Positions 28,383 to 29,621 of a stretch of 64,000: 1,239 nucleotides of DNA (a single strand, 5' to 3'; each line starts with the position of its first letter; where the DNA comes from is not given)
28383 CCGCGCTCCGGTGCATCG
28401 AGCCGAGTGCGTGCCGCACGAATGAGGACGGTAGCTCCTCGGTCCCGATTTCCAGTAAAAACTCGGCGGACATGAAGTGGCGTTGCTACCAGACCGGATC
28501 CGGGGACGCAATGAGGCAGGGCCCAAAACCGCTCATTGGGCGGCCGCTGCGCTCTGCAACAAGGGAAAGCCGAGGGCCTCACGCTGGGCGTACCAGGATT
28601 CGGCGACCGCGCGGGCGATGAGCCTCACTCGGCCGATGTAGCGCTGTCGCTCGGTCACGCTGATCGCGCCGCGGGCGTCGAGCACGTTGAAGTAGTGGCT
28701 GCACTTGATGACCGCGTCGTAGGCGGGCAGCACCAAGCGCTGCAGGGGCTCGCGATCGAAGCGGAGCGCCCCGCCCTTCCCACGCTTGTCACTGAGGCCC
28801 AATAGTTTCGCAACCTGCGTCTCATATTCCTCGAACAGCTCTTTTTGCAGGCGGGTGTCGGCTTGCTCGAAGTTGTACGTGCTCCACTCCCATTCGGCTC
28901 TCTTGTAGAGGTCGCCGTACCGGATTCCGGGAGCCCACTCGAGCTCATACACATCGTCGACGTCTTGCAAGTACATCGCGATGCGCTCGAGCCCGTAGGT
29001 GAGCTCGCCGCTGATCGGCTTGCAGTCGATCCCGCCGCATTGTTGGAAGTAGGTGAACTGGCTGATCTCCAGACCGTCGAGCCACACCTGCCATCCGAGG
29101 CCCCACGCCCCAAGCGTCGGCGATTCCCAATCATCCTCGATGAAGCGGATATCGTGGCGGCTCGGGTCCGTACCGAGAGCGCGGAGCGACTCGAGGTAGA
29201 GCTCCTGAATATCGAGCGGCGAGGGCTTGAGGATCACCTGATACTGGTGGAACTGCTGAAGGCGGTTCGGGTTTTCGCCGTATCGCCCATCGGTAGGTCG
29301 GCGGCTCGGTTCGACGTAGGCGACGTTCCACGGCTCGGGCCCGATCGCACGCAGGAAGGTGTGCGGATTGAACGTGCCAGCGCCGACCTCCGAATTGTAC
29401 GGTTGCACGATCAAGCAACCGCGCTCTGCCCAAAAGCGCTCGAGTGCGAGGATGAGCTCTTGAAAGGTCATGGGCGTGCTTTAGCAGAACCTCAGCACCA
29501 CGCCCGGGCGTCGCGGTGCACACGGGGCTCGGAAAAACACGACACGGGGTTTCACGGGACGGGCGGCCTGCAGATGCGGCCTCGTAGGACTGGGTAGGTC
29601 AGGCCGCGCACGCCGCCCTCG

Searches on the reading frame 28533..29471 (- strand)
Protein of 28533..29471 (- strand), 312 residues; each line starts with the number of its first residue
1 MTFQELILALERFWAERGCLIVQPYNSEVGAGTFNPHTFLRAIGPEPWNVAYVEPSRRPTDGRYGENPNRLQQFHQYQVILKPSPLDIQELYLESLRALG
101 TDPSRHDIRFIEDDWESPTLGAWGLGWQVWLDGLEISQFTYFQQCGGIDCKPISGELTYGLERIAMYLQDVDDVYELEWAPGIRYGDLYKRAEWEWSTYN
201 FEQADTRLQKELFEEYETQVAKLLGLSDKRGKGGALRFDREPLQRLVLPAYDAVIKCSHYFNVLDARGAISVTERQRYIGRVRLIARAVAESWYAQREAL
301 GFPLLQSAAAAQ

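Call 7: search_protein_families(library=pfam, proteins=[window:28533-29471:-])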
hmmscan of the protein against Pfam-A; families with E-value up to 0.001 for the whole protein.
window:28533-29471:- (312 aa): 1 family
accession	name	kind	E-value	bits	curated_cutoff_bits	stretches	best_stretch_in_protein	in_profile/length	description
PF02091.20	tRNA-synt_2e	-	9.7e-142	471.6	27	1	3-298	1-278/278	Glycyl-tRNA synthetase alpha subunit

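Call 13: find_encoding_contigs(protein=window:28533-29471:-, flank=3000, max_places=10)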
Protein window:28533-29471:- (312 aa): no gene with exactly this product is on record in the collection.

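Call 14: find_homologous_proteins(query=window:28533-29471:-, max_evalue=1e-60)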
Query window:28533-29471:- (312 aa): 7997 proteins with E <= 1e-60 among 8000 candidates; the best 120 are listed.
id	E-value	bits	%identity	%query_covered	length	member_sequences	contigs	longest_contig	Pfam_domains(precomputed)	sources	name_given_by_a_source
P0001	3.4e-213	725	100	100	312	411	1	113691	PF02091.21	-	-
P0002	8.2e-199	678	93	100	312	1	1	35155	PF02091.21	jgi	jgi:glycyl-tRNA synthetase alpha chain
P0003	1.1e-196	671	92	99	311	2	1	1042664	PF02091.21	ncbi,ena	-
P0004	8.1e-193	658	92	100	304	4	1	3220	PF02091.21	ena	-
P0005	3.5e-192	656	89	100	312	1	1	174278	PF02091.21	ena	-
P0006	2.5e-188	643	87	100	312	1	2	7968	PF02091.21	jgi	jgi:glycyl-tRNA synthetase alpha chain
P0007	4.4e-188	643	87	100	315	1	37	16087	PF02091.21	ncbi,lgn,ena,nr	ncbi:MAG: glycine--tRNA ligase subunit alpha [Myxococcales bacterium]|nr:glycine--tRNA ligase subuni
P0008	9.8e-188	641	86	100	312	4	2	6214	PF02091.21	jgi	jgi:glycyl-tRNA synthetase alpha chain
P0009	3.5e-186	636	91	100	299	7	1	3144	PF02091.21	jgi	jgi:glycyl-tRNA synthetase alpha chain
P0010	4.4e-185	633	85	100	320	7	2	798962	PF02091.21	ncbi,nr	ncbi:MAG: glycine--tRNA ligase subunit alpha [Polyangiales bacterium]|nr:glycine--tRNA ligase subuni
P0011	1.1e-184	631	85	100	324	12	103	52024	PF02091.21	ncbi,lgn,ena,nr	ncbi:MAG: glycine--tRNA ligase subunit alpha [Sandaracinaceae bacterium]|nr:glycine--tRNA ligase sub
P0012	1.2e-184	631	87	98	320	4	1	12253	PF02091.21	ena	-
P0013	2.2e-184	630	85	99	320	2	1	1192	PF02091.21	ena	-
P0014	3.4e-184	630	88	97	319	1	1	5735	PF02091.21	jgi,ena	-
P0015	6.0e-184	629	87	98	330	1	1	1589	PF02091.21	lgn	-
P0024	1.6e-181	621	96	88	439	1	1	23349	PF02091.21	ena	-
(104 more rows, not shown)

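Call 16: find_encoding_contigs(protein=P0002, flank=2500, max_places=3)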
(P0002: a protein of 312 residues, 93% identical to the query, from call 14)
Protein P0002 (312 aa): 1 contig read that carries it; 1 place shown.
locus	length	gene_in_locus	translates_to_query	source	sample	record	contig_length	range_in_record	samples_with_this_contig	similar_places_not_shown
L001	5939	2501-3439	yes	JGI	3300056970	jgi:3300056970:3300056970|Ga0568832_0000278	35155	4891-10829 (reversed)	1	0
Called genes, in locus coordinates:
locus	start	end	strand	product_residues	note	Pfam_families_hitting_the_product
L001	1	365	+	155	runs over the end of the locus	PF00578:AhpC-TSA, PF08534:Redoxin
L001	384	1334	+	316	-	PF02616:SMC_ScpA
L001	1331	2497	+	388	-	PF04079:SMC_ScpB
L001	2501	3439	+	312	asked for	PF02091:tRNA-synt_2e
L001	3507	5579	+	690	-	PF02092:tRNA_synt_2f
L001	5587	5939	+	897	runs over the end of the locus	PF01326:PPDK_N, PF00391:PEP-utilizers, PF02896:PEP-utilizers_C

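Call 17: find_encoding_contigs(protein=P0003, flank=2500, max_places=3)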
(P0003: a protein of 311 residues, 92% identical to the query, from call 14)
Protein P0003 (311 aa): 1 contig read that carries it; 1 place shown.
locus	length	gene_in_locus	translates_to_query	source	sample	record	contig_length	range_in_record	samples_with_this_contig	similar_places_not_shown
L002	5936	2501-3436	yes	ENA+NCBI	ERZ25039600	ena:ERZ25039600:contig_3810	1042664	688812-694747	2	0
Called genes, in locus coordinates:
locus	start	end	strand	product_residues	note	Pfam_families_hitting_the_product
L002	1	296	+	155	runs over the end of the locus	PF00578:AhpC-TSA, PF08534:Redoxin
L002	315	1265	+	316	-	PF02616:SMC_ScpA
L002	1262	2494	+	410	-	-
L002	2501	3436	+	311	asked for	PF02091:tRNA-synt_2e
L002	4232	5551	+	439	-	PF02092:tRNA_synt_2f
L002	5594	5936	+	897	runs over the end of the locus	PF01326:PPDK_N, PF00391:PEP-utilizers, PF02896:PEP-utilizers_C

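Call 18: find_encoding_contigs(protein=P0024, flank=2500, max_places=3)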
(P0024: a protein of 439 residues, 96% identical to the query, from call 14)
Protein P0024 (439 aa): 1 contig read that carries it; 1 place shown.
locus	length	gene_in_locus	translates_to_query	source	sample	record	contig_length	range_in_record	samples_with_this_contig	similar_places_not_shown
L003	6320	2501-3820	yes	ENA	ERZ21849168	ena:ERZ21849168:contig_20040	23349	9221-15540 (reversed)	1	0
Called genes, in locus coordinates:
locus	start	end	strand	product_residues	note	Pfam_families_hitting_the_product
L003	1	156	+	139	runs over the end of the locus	-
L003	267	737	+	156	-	PF00578:AhpC-TSA, PF08534:Redoxin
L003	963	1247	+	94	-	PF02616:SMC_ScpA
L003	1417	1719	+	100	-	-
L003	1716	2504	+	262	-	PF04079:SMC_ScpB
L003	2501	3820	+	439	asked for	PF02091:tRNA-synt_2e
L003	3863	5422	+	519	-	PF02092:tRNA_synt_2f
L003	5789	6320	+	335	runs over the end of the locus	-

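Call 19: find_encoding_contigs(protein=P0005, flank=2500, max_places=3)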
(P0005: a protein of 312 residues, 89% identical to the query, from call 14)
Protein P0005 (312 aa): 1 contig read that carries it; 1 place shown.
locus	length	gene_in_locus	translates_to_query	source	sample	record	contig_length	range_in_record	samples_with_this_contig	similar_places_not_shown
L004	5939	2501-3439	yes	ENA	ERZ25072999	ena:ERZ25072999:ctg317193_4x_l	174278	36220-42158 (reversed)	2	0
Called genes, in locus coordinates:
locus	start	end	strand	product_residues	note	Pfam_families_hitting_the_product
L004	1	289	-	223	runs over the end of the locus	PF00149:Metallophos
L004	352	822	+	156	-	PF00578:AhpC-TSA, PF08534:Redoxin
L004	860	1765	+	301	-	PF02616:SMC_ScpA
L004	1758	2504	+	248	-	PF04079:SMC_ScpB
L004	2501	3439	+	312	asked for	PF02091:tRNA-synt_2e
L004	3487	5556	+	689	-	PF02092:tRNA_synt_2f, PF05746:DALR_1 (faint)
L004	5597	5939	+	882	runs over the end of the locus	PF01326:PPDK_N, PF00391:PEP-utilizers, PF02896:PEP-utilizers_C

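Call 49: find_encoding_contigs(protein=P0004, flank=2000, max_places=3)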
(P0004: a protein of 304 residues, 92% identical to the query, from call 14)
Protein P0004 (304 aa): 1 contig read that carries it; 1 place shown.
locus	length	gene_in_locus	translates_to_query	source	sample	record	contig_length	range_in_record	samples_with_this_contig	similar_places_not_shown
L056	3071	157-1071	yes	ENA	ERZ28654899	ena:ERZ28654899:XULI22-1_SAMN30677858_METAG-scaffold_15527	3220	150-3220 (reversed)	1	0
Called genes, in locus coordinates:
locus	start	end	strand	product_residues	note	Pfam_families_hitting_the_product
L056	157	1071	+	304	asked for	PF02091:tRNA-synt_2e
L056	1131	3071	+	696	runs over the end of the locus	?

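Call 50: find_encoding_contigs(protein=P0009, flank=2000, max_places=3)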
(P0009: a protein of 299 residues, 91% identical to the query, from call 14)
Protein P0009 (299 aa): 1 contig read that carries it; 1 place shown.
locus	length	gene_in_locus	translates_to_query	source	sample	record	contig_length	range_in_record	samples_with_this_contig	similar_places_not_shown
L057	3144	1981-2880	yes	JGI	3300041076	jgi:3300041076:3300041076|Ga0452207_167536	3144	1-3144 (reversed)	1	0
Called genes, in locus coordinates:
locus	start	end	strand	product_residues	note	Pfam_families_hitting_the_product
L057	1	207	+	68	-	?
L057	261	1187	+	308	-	PF02616:SMC_ScpA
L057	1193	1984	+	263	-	PF04079:SMC_ScpB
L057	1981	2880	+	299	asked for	PF02091:tRNA-synt_2e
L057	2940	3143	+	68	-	?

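Call 51: find_encoding_contigs(protein=P0007, flank=2000, max_places=3)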
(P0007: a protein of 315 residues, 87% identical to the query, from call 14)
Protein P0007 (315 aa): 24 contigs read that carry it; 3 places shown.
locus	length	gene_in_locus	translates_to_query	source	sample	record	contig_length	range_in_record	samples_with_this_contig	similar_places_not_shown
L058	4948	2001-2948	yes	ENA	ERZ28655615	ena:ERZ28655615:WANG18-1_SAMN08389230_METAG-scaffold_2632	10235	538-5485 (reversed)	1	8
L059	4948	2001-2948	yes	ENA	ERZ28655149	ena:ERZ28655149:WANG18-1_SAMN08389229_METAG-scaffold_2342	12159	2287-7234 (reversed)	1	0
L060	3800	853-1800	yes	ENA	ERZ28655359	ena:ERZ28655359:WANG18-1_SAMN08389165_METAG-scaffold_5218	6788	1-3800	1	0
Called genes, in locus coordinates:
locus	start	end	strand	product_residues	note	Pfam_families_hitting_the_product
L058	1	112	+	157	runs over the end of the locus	PF00578:AhpC-TSA, PF08534:Redoxin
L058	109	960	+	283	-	PF02616:SMC_ScpA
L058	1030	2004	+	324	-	PF04079:SMC_ScpB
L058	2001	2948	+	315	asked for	PF02091:tRNA-synt_2e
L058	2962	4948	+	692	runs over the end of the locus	PF02092:tRNA_synt_2f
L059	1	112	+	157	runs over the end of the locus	PF00578:AhpC-TSA, PF08534:Redoxin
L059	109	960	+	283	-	PF02616:SMC_ScpA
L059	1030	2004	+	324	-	PF04079:SMC_ScpB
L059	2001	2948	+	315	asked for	PF02091:tRNA-synt_2e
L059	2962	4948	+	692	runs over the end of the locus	PF02092:tRNA_synt_2f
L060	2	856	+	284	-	?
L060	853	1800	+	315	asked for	PF02091:tRNA-synt_2e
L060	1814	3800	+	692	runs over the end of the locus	PF02092:tRNA_synt_2f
